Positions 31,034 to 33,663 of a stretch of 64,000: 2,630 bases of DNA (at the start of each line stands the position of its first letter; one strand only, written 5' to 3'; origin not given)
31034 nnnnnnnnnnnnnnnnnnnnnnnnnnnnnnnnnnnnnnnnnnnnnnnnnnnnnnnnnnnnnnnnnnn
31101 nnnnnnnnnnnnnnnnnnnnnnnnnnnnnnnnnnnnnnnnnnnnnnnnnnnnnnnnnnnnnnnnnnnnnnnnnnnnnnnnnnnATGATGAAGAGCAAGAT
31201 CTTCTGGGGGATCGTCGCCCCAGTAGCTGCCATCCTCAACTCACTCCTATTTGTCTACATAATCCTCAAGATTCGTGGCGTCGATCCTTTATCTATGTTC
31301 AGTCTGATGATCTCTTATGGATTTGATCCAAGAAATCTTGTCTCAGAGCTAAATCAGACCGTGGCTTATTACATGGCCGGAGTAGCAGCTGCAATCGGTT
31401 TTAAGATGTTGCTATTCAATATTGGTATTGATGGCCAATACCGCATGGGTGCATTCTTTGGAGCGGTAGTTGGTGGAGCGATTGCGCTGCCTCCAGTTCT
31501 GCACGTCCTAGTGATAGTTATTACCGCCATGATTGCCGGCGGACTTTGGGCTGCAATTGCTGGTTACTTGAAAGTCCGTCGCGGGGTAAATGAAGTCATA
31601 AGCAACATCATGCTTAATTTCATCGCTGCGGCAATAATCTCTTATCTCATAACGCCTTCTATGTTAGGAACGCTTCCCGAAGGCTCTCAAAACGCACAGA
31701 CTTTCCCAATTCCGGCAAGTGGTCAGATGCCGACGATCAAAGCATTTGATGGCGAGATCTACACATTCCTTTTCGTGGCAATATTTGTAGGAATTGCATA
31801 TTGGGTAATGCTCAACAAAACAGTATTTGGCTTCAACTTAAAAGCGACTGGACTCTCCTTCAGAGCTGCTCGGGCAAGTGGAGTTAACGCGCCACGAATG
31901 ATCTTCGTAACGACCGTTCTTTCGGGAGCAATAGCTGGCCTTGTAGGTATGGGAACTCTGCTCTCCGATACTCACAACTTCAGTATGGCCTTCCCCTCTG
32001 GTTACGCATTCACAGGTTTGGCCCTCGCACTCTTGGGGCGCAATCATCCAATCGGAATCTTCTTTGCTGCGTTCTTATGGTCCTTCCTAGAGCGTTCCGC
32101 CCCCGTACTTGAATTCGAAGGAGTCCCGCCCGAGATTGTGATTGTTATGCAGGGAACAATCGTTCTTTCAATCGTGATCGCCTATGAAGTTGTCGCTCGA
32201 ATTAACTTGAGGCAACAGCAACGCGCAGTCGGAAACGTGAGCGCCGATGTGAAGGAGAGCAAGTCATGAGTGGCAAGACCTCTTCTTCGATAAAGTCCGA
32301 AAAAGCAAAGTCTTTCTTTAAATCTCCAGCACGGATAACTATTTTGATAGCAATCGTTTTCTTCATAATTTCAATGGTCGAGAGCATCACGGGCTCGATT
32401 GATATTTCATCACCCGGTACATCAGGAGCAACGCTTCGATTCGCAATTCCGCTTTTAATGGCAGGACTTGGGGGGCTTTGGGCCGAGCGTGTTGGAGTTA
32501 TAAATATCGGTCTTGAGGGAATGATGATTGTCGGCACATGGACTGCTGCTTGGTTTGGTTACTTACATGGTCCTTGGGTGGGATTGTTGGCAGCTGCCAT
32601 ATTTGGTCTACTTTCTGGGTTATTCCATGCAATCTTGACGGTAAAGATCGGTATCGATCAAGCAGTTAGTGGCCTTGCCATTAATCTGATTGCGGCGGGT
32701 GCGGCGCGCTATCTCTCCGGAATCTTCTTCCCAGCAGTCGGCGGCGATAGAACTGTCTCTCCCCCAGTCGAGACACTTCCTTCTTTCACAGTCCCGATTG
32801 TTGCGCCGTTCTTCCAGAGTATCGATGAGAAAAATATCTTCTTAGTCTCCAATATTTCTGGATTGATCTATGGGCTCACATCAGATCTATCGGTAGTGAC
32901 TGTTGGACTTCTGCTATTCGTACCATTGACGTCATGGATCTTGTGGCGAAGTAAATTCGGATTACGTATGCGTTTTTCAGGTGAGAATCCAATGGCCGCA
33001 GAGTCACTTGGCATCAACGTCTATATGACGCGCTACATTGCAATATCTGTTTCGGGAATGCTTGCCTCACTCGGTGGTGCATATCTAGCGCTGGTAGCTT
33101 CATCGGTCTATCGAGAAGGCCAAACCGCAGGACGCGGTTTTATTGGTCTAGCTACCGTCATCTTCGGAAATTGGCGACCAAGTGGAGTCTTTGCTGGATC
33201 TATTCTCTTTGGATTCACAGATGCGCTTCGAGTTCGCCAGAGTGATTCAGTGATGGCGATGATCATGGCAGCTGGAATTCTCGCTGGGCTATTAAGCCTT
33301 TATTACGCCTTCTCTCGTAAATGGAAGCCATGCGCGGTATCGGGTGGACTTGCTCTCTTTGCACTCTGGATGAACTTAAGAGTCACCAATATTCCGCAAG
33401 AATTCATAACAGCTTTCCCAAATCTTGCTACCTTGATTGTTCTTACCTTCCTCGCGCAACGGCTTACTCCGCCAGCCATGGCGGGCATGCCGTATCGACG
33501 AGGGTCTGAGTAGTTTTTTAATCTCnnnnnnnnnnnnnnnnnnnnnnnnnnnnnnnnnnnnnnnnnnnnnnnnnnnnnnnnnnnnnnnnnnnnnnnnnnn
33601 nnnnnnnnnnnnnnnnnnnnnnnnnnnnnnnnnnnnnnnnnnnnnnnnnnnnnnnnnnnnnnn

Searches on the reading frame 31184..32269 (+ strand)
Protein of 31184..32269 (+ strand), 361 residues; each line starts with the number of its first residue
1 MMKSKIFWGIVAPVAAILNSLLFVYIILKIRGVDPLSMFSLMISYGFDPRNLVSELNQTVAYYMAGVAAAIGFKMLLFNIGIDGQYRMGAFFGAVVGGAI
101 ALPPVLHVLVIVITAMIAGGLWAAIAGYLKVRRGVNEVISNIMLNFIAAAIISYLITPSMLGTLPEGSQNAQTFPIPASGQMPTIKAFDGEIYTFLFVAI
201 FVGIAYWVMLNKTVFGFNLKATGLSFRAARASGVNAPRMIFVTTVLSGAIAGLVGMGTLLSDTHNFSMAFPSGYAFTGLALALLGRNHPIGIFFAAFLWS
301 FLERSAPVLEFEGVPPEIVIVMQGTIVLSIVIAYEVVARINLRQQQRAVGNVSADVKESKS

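Call 3: search_protein_families(library=pfam, proteins=[window:31184-32269:+])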
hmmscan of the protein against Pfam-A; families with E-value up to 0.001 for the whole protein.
window:31184-32269:+ (361 aa): 1 family
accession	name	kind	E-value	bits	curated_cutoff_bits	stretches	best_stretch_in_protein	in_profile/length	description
PF02653.21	BPD_transp_2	-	8.6e-35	120.6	26.8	1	54-328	4-266/269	Branched-chain amino acid transport system / permease component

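Call 4: search_protein_families(library=ncbifam, proteins=[window:31184-32269:+])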
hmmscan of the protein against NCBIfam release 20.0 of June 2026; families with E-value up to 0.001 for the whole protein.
window:31184-32269:+ (361 aa): 6 families
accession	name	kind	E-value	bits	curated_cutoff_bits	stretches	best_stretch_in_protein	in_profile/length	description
NF047929.1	ABC_B6_perm_2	equivalog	1.8e-35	122.7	400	1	11-341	4-333/337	putative B6 ABC transporter permease subunit 2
NF047928.1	ABC_B6_perm_1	equivalog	1.7e-13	50.4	465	1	54-335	16-293/311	putative B6 ABC transporter permease subunit 1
NF007014.0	PRK09478.1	equivalog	1.1e-07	31.5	386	1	102-259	103-253/336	galactose/methyl galactoside ABC transporter permease MglC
TIGR03622.1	urea_t_UrtB_arc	equivalog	1.1e-05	24.8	374.25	1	69-256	17-199/284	urea ABC transporter, permease protein UrtB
NF007067.0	PRK09512.1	equivalog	3.8e-05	23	398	1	44-258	38-238/321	ribose ABC transporter permease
NF040906.3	GguB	equivalog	0.00054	19.3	450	1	197-256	229-288/375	multiple monosaccharide ABC transporter permease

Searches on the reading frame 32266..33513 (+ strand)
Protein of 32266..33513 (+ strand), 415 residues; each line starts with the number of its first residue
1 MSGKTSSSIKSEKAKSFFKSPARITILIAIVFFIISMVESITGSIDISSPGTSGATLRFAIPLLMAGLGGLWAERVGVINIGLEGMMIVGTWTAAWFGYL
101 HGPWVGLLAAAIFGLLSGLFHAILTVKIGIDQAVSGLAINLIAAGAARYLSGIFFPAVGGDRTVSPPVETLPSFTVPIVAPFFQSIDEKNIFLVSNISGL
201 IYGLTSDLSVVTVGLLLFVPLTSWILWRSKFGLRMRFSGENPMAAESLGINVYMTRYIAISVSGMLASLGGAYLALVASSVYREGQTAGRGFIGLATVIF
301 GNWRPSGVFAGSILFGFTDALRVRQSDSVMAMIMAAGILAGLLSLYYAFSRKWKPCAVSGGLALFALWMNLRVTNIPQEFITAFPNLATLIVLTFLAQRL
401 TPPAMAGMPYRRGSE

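Call 3: search_protein_families(library=pfam, proteins=[window:32266-33513:+])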
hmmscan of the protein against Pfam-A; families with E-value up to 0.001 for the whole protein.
window:32266-33513:+ (415 aa): 1 family
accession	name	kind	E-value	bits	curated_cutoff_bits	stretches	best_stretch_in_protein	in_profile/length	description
PF02653.21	BPD_transp_2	-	1.5e-32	113.2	26.8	1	56-337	5-263/269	Branched-chain amino acid transport system / permease component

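Call 4: search_protein_families(library=ncbifam, proteins=[window:32266-33513:+])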
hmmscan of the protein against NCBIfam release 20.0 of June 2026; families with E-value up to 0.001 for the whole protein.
window:32266-33513:+ (415 aa): 4 families
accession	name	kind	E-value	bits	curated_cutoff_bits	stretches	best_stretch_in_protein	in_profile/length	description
NF047928.1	ABC_B6_perm_1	equivalog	1.1e-36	126.5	465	1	58-321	19-261/311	putative B6 ABC transporter permease subunit 1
NF047929.1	ABC_B6_perm_2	equivalog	7.9e-07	28.5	400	1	49-276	42-251/337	putative B6 ABC transporter permease subunit 2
NF011961.0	PRK15432.1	equivalog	1.7e-05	24.2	388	1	207-333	158-282/344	autoinducer 2 ABC transporter permease LsrC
TIGR03409.1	urea_trans_UrtB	equivalog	0.00015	21.6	250.3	1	208-334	145-269/291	urea ABC transporter permease subunit UrtB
